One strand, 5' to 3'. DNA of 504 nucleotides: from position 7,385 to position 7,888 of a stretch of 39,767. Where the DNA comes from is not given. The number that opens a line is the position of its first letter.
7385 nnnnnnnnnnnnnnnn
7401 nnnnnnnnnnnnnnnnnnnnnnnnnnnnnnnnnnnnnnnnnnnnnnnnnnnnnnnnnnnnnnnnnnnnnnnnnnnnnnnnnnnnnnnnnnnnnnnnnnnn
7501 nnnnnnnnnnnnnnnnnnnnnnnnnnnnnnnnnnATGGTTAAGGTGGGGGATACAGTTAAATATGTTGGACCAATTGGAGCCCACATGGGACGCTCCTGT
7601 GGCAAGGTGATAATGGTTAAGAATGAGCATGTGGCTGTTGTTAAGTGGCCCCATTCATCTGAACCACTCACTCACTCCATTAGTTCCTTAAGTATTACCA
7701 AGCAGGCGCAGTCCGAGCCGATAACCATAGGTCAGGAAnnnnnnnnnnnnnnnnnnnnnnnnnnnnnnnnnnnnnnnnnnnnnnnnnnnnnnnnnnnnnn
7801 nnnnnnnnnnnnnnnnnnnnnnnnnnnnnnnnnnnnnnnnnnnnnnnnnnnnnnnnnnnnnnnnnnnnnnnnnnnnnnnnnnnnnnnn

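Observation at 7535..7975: gp1.7 homologue is chimeric, sharing only the C-terminal half with T7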

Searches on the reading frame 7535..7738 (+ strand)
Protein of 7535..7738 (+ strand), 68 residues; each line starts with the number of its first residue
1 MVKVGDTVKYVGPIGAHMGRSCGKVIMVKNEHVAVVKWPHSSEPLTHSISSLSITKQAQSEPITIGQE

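Call 23: search_dna_similar(query=window:7535-7738:+, collection=phages, mode=protein, max_rows=60, rows=spread, max_evalue=0.01)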
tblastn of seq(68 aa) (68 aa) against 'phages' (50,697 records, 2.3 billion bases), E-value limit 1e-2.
Records with a match: 43; places in all: 43; records where one place covers at least 80% of the query: 43.
Best place of each record, by identity: 90-95% 1; 80-90% 23; 60-80% 2; <60% 17.
By first word of the organism name: Escherichia 28; Kayfunavirus 4; Salmonella 3; Enterobacter 3; Acinetobacter 1; Enterococcus 1; Pectobacterium 1; Kosakonia 1; Staphylococcus 1.
By host as written in the record: Escherichia coli 13; - 5; Salmonella enterica subsp. enterica serovar Typhi strain BRD948 3; Escherichia coli O18ac:K1:H7 ColV+ 2; Escherichia coli O:45 strain C1328 2; Escherichia coli ST130 2; Escherichia coli E18055 1; Escherichia coli APEC E13010 1; and 14 more.
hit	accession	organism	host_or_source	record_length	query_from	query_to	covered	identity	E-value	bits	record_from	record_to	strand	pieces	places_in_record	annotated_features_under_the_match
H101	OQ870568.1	Escherichia phage Zappy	Escherichia coli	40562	1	68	100%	91.2%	3e-35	130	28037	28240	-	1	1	hypothetical protein (x2)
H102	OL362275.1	Escherichia phage HC12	Escherichia coli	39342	1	68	100%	89.7%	1e-34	128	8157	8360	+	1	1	nucleotide kinase | hypothetical protein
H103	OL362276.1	Escherichia phage HC13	Escherichia coli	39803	1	68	100%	89.7%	1e-34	128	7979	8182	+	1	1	nucleotide kinase | hypothetical protein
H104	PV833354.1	Escherichia phage vB_Eco_ZCEC02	Escherichia coli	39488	1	68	100%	89.7%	3e-34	127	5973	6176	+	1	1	nucleotide kinase | hypothetical protein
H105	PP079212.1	Escherichia phage phiHAO2-2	Escherichia coli E18055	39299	1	68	100%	88.2%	1e-33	125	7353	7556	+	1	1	HAO2_gp12: hypothetical protein | HAO2_gp11: hypothetical protein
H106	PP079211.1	Escherichia phage phiHAO1-1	Escherichia coli APEC E13010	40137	1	68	100%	88.2%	1e-33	125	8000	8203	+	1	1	HAO1_gp13: hypothetical protein | HAO1_gp12: hypothetical protein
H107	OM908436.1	Escherichia phage TM1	Escherichia sp. GXEC-TM1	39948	1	68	100%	88.2%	3e-33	124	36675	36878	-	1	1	nucleotide kinase | hypothetical protein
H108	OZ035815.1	Kayfunavirus MT1B1P3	-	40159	1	68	100%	88.2%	3e-33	124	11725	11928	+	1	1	record has no annotation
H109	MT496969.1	Escherichia phage Mt1B1_P3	Escherichia coli Mt1B1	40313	1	68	100%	88.2%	3e-33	124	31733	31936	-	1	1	nucleotide kinase | hypothetical protein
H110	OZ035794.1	Kayfunavirus BDX03P1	-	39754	1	68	100%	86.8%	4e-33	124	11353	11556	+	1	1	record has no annotation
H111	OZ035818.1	Kayfunavirus BDX03P1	-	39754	1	68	100%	86.8%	4e-33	124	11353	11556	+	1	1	record has no annotation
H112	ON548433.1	Escherichia phage vB_EcoP_FFK3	Escherichia coli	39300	1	68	100%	86.8%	5e-33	123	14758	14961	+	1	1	hypothetical protein (x2)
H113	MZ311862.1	Escherichia phage vB_EcoP_LNA3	Escherichia coli K12 substrain MG1655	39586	1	68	100%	86.8%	2e-32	122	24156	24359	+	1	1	record has no annotation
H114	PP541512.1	Escherichia phage PSK1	Escherichia coli UPEC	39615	1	68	100%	86.8%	2e-30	116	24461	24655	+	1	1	hypothetical protein (x2)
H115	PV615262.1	Acinetobacter phage vB_Aba_01KA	Acinetobacter baumannii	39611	1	68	100%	85.3%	6e-32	120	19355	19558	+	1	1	hypothetical protein (x2)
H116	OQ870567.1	Escherichia phage SR04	Escherichia coli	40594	1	68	100%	83.8%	6e-31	117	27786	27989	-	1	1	hypothetical protein (x2)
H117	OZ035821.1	Kayfunavirus PDP21P1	-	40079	1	68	100%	83.8%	9e-31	117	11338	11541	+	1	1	record has no annotation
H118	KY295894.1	Escherichia phage vB_EcoP_F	Escherichia coli O18ac:K1:H7 ColV+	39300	1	67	99%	83.6%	1e-23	97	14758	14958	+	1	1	hypothetical protein (x2)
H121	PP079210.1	Escherichia phage phiYIO1-1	Escherichia coli DSM 30083 = JCM 1649 = ...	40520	1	67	99%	82.1%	9e-30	114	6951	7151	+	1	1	YIO1_gp12: hypothetical protein | YIO1_gp11: hypothetical protein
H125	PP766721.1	Escherichia phage Baskent_phicoli_1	Escherichia coli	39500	1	68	100%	76.5%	1e-29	114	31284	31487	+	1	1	nucleotide kinase | hypothetical protein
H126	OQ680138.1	Escherichia phage PH1061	Escherichia coli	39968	1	68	100%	67.6%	3e-23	96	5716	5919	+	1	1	hypothetical protein (x2)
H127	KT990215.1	Escherichia phage GA2A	Escherichia coli O:45 strain C1328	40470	1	68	100%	55.9%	3e-19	84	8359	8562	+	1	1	hypothetical protein (x2)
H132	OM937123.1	Escherichia phage CY1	Escherichia coli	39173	1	62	91%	46.0%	1e-9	57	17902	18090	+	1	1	hypothetical protein (x2)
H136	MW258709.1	Kosakonia phage Kc166A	Kosakonia cowanii CB166A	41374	1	55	81%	47.3%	1e-11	63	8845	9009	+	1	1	nucleotide kinase | hypothetical protein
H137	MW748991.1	Enterobacter phage IME278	Enterobacter hormaechei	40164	1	63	93%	40.6%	7e-9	55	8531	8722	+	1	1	nucleotide kinase | hypothetical protein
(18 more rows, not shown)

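Call 35: search_protein_representatives(protein=window:7535-7720:+)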
Query: 62 residues. Proteins with E-value up to 0.001 (for the whole library): 3; up to 1e-10: 0; up to 1e-30: 0. The best 3 are listed.
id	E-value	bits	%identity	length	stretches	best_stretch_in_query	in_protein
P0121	7.9e-10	54.6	53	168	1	1-62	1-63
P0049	1.7e-06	44.2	46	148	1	1-56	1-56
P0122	2.5e-04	37.4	28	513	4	29-53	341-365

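Call 40: find_homologous_proteins(query=A2, max_evalue=0.01)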
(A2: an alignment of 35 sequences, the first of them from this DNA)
Query A2 (35 sequences): 119 candidates shared short words with the query, none scored E <= 0.01.

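Call 43: find_encoding_contigs(protein=P0121, flank=6000, max_places=3)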
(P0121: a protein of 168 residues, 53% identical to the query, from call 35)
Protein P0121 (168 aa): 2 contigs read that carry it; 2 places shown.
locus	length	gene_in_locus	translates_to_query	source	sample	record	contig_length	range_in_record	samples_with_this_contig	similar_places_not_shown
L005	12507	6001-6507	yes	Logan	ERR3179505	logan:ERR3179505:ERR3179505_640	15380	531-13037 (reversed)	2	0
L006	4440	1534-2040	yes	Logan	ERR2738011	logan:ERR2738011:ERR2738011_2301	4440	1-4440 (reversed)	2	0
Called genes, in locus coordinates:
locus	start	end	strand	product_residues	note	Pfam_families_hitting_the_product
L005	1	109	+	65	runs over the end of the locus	-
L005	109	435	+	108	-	-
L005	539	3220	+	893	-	PF14700:RPOL_N, PF00940:RNA_pol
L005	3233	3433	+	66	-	-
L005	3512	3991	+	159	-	PF25755:Phage_T3_1_05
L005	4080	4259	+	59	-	PF08200:Phage_T7_1_1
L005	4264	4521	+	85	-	PF10922:T7-like_gp12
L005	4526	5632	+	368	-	PF01068:DNA_ligase_A_M, PF17879:DNA_ligase_C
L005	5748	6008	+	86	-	-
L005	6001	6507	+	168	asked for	-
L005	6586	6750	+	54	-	PF16857:RNA_pol_inhib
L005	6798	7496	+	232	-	PF21265:SBB_T7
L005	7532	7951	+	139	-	PF05367:Phage_endo_I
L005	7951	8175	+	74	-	-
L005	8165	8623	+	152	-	PF01510:Amidase_2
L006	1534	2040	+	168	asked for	-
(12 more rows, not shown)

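Call 44: search_protein_families(library=pfam, proteins=[P0121], max_evalue=0.1)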
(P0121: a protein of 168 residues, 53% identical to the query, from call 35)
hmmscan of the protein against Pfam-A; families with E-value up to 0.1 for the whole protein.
P0121 (168 aa): 1 family
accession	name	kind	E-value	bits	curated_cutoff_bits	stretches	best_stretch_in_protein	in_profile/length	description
PF21251.2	Ribosomal_uS5m_N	-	0.072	13.5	27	0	35-70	50-86/120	Small ribosomal subunit protein uS5m, N-terminal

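Call 61: search_solved_structures(query=A2, max_evalue=10, show_alignments=3)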
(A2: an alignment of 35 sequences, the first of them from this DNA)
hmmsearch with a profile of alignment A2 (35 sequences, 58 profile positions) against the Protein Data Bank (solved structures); distinct sequences matched with E-value up to 10: 11.
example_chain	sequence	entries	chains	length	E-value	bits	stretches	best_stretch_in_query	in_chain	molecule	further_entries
8pjx_A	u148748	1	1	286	0.12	15.5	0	43-56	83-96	SAKe6FR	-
5tzf_J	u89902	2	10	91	0.44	13.7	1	3-32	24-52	DNA-binding protein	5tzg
2xhc_A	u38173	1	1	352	0.72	13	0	14-43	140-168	TRANSCRIPTION ANTITERMINATION PROTEIN NUSG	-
4oay_A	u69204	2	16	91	0.74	13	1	3-32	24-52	DNA-binding protein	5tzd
5khd_R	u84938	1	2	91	0.75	13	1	3-32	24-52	DNA-binding protein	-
2mc4_A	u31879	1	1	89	0.77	12.9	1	3-32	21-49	DNA binding protein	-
4oaz_R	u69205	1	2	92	0.82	12.8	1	3-32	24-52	Putative DNA-binding protein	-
8hl1_AEFG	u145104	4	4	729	0.88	12.7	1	9-37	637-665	Elongation factor 2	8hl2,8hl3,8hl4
2y4x_A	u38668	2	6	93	1.2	12.3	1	14-33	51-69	PILP PROTEIN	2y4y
9quf_A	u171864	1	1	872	2.1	11.6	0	5-43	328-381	Ubiquitin-conjugating enzyme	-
2ftc_N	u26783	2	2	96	3.3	10.9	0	21-37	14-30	mitochondrial ribosomal protein L24 | 39S ribosomal protein L24, mitochondrial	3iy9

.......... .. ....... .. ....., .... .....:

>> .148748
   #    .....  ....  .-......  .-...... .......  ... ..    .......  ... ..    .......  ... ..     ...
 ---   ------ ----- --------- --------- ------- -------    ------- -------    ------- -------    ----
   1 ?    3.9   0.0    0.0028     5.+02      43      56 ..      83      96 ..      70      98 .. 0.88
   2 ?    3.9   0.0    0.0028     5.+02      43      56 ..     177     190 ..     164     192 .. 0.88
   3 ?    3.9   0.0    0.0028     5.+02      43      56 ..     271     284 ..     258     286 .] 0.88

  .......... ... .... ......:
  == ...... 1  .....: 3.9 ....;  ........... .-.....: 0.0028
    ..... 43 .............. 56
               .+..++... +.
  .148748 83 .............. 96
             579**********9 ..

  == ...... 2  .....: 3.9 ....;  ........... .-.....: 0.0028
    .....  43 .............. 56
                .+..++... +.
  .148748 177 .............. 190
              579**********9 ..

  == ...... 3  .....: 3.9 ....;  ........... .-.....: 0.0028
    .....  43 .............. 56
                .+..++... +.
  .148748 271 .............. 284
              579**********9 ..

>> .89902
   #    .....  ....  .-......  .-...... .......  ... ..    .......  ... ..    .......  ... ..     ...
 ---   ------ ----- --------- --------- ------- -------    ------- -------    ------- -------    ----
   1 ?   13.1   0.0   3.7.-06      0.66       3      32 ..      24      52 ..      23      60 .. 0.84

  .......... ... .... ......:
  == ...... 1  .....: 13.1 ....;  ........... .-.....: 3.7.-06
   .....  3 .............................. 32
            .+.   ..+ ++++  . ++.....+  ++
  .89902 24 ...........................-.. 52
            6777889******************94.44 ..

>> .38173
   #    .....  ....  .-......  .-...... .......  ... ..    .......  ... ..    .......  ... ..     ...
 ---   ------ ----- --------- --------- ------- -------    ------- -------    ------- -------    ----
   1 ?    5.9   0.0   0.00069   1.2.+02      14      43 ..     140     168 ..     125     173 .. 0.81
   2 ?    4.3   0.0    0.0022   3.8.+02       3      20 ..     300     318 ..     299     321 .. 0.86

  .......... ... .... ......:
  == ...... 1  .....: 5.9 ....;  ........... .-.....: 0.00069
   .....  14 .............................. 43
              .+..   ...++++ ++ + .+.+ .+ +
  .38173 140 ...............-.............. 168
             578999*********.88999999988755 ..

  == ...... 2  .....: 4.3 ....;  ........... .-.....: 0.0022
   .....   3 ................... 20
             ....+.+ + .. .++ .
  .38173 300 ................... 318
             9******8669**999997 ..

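Call 78: get_annotated_region(hit=H101, flank=400)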
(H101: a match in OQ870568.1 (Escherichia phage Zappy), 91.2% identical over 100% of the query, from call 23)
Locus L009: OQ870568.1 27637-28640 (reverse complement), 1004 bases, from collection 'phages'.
description: Escherichia phage Zappy, complete genome.
organism: Escherichia phage Zappy (NCBI taxid 3056228)
taxonomy: Viruses; Duplodnaviria; Heunggongvirae; Uroviricota; Caudoviricetes; Autographiviridae; Studiervirinae; Kayfunavirus
host: Escherichia coli; source: -; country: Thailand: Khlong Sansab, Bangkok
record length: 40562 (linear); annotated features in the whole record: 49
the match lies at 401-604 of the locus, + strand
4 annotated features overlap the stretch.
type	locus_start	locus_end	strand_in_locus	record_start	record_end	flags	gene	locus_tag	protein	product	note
CDS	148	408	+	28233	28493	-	-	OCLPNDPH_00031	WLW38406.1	hypothetical protein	-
CDS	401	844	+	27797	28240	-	-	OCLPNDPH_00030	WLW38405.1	hypothetical protein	-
CDS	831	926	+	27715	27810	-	-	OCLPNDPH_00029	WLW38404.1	hypothetical protein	-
CDS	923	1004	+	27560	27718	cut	-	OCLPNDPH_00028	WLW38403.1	hypothetical protein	-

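Call 79: get_annotated_region(hit=H112, flank=400)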
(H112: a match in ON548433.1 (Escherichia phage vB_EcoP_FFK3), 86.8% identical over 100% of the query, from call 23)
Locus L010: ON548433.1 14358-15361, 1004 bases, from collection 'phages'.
description: Escherichia phage vB_EcoP_FFK3, complete genome.
organism: Escherichia phage vB_EcoP_FFK3 (NCBI taxid 2951248)
taxonomy: Viruses; Duplodnaviria; Heunggongvirae; Uroviricota; Caudoviricetes; Autographiviridae; Studiervirinae; Kayfunavirus
host: Escherichia coli; source: -; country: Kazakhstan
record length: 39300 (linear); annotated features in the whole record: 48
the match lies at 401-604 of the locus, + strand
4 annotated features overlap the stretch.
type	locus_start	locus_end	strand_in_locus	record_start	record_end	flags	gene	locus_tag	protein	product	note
CDS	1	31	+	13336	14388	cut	-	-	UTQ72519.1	ATP-dependent DNA ligase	-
CDS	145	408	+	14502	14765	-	-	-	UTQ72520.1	hypothetical protein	-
CDS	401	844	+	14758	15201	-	-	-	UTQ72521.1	hypothetical protein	-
CDS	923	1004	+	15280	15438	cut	-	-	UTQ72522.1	host cell RNA polymerase inhibitor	-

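Call 80: get_annotated_region(hit=H125, flank=400)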
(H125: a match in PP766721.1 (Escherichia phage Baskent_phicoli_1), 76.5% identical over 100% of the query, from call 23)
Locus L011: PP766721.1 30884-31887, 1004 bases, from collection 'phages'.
description: Escherichia phage Baskent_phicoli_1, complete genome.
organism: Escherichia phage Baskent_phicoli_1 (NCBI taxid 3145031)
taxonomy: Viruses; Duplodnaviria; Heunggongvirae; Uroviricota; Caudoviricetes; Autographiviridae; Studiervirinae; Kayfunavirus
host: Escherichia coli; source: wastewater; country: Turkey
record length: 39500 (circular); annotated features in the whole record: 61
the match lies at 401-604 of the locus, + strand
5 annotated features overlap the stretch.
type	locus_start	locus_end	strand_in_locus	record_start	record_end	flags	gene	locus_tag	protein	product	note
CDS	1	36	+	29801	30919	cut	-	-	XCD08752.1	DNA ligase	-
CDS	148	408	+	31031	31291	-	-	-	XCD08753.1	hypothetical protein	-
CDS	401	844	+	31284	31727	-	-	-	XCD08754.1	nucleotide kinase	-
CDS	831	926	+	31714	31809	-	-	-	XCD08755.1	hypothetical protein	-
CDS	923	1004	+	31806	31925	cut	-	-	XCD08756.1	hypothetical protein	-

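Call 81: get_annotated_region(hit=H126, flank=400)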
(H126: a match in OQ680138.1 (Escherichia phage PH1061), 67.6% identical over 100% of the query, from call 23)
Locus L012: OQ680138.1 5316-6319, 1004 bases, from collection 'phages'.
description: Escherichia phage PH1061, complete genome.
organism: Escherichia phage PH1061 (NCBI taxid 3038278)
taxonomy: Viruses; Duplodnaviria; Heunggongvirae; Uroviricota; Caudoviricetes; Autographiviridae; Studiervirinae; Kayfunavirus
host: Escherichia coli; source: fecal sewage; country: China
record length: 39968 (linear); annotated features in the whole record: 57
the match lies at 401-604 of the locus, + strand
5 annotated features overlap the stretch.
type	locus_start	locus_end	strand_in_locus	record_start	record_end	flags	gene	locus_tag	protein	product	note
CDS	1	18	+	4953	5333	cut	-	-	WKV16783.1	HNH endonuclease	-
CDS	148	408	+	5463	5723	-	-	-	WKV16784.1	hypothetical protein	-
CDS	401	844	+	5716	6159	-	-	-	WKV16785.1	hypothetical protein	-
CDS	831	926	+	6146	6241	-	-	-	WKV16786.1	hypothetical protein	-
CDS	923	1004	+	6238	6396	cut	-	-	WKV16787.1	RNA polymerase inhibitor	-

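Call 82: get_annotated_region(hit=H127, flank=400)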
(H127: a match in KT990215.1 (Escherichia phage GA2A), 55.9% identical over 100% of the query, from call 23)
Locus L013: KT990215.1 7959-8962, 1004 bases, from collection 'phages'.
description: Escherichia phage GA2A, complete genome.
organism: Escherichia phage GA2A (NCBI taxid 1755695)
taxonomy: Viruses; Duplodnaviria; Heunggongvirae; Uroviricota; Caudoviricetes; Autographiviridae; Studiervirinae; Kayfunavirus; Kayfunavirus GA2A
host: Escherichia coli O:45 strain C1328; source: Speed River; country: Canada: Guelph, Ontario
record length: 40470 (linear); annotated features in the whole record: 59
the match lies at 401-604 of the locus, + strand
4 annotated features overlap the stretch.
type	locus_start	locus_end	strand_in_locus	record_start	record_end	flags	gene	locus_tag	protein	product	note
CDS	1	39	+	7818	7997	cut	-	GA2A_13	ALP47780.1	hypothetical protein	-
CDS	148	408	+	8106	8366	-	-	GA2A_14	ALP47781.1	hypothetical protein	-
CDS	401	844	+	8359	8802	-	-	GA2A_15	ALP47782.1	hypothetical protein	-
CDS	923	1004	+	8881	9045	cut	-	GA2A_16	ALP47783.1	hypothetical protein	-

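Call 83: get_annotated_region(hit=H132, flank=400)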
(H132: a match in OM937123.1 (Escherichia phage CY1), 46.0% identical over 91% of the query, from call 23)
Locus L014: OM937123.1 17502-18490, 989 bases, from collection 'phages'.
description: Escherichia phage CY1, complete genome.
organism: Escherichia phage CY1 (NCBI taxid 2930332)
taxonomy: Viruses; Duplodnaviria; Heunggongvirae; Uroviricota; Caudoviricetes; Autographiviridae; Studiervirinae; Kayfunavirus
host: Escherichia coli; source: pig farm; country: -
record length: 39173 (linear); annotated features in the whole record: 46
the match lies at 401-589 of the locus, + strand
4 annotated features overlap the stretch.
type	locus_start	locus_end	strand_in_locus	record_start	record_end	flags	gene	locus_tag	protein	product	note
CDS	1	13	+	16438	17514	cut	-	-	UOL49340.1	DNA ligase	-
CDS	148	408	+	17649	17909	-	-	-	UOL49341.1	hypothetical protein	-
CDS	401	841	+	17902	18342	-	-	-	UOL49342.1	hypothetical protein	-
CDS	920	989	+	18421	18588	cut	-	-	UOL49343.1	hypothetical protein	-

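Call 84: get_annotated_region(hit=H136, flank=400)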
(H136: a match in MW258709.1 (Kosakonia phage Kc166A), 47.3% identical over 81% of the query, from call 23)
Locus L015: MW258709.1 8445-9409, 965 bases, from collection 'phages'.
description: Kosakonia phage Kc166A, complete genome.
organism: Kosakonia phage Kc166A (NCBI taxid 2801381)
taxonomy: Viruses; Duplodnaviria; Heunggongvirae; Uroviricota; Caudoviricetes; Autographiviridae; Studiervirinae; Kayfunavirus
host: Kosakonia cowanii CB166A; source: -; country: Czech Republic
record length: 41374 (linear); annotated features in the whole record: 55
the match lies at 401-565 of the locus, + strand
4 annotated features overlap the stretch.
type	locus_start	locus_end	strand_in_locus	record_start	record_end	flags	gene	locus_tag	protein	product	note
CDS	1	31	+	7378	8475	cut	-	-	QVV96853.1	ATP-dependent DNA ligase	-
CDS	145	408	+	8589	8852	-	-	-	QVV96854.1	hypothetical protein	-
CDS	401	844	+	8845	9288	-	-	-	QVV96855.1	nucleotide kinase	-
CDS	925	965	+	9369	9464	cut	-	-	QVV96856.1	hypothetical protein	-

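Call 85: get_annotated_region(hit=H137, flank=400)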
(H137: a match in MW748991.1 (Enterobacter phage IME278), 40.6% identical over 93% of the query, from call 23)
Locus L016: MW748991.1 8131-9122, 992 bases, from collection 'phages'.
description: Enterobacter phage IME278, complete genome.
organism: Enterobacter phage IME278 (NCBI taxid 2829366)
taxonomy: Viruses; Duplodnaviria; Heunggongvirae; Uroviricota; Caudoviricetes; Autographiviridae; Studiervirinae; Kayfunavirus
host: Enterobacter hormaechei; source: -; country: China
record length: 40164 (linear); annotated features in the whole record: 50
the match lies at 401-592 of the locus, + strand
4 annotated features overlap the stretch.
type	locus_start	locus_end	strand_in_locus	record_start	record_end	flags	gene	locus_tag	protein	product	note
CDS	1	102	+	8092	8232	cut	-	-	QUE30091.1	hypothetical protein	-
CDS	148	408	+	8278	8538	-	-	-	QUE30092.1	hypothetical protein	-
CDS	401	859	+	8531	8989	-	-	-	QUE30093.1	nucleotide kinase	-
CDS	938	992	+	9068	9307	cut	-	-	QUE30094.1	host RNA polymerase inhibitor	-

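Call 87: get_annotated_region(hit=H104, flank=400)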
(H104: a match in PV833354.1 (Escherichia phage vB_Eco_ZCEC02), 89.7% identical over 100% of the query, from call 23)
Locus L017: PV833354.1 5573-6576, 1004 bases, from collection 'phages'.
description: Escherichia phage vB_Eco_ZCEC02, complete genome.
organism: Escherichia phage vB_Eco_ZCEC02 (NCBI taxid 3445451)
taxonomy: Viruses
host: Escherichia coli; source: medical sewage water; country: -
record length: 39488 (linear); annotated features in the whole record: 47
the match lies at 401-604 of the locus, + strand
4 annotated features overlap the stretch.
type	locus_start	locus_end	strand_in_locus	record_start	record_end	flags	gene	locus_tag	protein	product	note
CDS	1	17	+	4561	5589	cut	-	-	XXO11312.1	ATP-dependent DNA ligase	-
CDS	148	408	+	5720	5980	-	-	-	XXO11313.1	hypothetical protein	-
CDS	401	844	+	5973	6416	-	-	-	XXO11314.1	nucleotide kinase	-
CDS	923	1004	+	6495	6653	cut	-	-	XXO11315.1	RNA polymerase inhibitor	-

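Call 88: get_annotated_region(hit=H105, flank=400)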
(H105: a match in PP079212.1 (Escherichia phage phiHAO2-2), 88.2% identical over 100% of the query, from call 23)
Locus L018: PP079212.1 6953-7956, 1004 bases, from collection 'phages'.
description: Escherichia phage phiHAO2-2, complete genome.
organism: Escherichia phage phiHAO2-2 (NCBI taxid 3138285)
taxonomy: Viruses
host: Escherichia coli E18055; source: sewage water; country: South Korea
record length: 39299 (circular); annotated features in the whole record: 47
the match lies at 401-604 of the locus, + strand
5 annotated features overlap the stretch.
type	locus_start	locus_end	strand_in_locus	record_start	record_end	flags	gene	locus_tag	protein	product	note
CDS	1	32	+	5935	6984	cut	HAO2_gp10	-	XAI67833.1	DNA ligase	-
CDS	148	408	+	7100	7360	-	HAO2_gp11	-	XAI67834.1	hypothetical protein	-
CDS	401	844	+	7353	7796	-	HAO2_gp12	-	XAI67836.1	hypothetical protein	-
CDS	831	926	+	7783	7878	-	HAO2_gp13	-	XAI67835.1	hypothetical protein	-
CDS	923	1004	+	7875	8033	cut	HAO2_gp14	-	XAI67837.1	RNA polymerase inhibitor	-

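Call 89: get_annotated_region(hit=H107, flank=400)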
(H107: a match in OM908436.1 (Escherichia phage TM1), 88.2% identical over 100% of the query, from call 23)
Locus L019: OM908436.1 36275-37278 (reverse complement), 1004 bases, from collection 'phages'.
description: Escherichia phage TM1, complete genome.
organism: Escherichia phage TM1 (NCBI taxid 2762279)
taxonomy: Viruses; Duplodnaviria; Heunggongvirae; Uroviricota; Caudoviricetes; Autographiviridae; Studiervirinae; Kayfunavirus
host: Escherichia sp. GXEC-TM1; source: -; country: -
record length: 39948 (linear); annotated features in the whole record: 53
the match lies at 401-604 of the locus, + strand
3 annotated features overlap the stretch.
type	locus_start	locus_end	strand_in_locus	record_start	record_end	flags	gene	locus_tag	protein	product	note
CDS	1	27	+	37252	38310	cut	-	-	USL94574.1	ATP-dependent DNA ligase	-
CDS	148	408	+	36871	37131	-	-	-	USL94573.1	hypothetical protein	Phage protein (ACLAME 1535)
CDS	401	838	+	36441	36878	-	-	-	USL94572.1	nucleotide kinase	nucleotide kinase Gp1.7, phosphorylates dGMP to dGDP and dTMP to dTDP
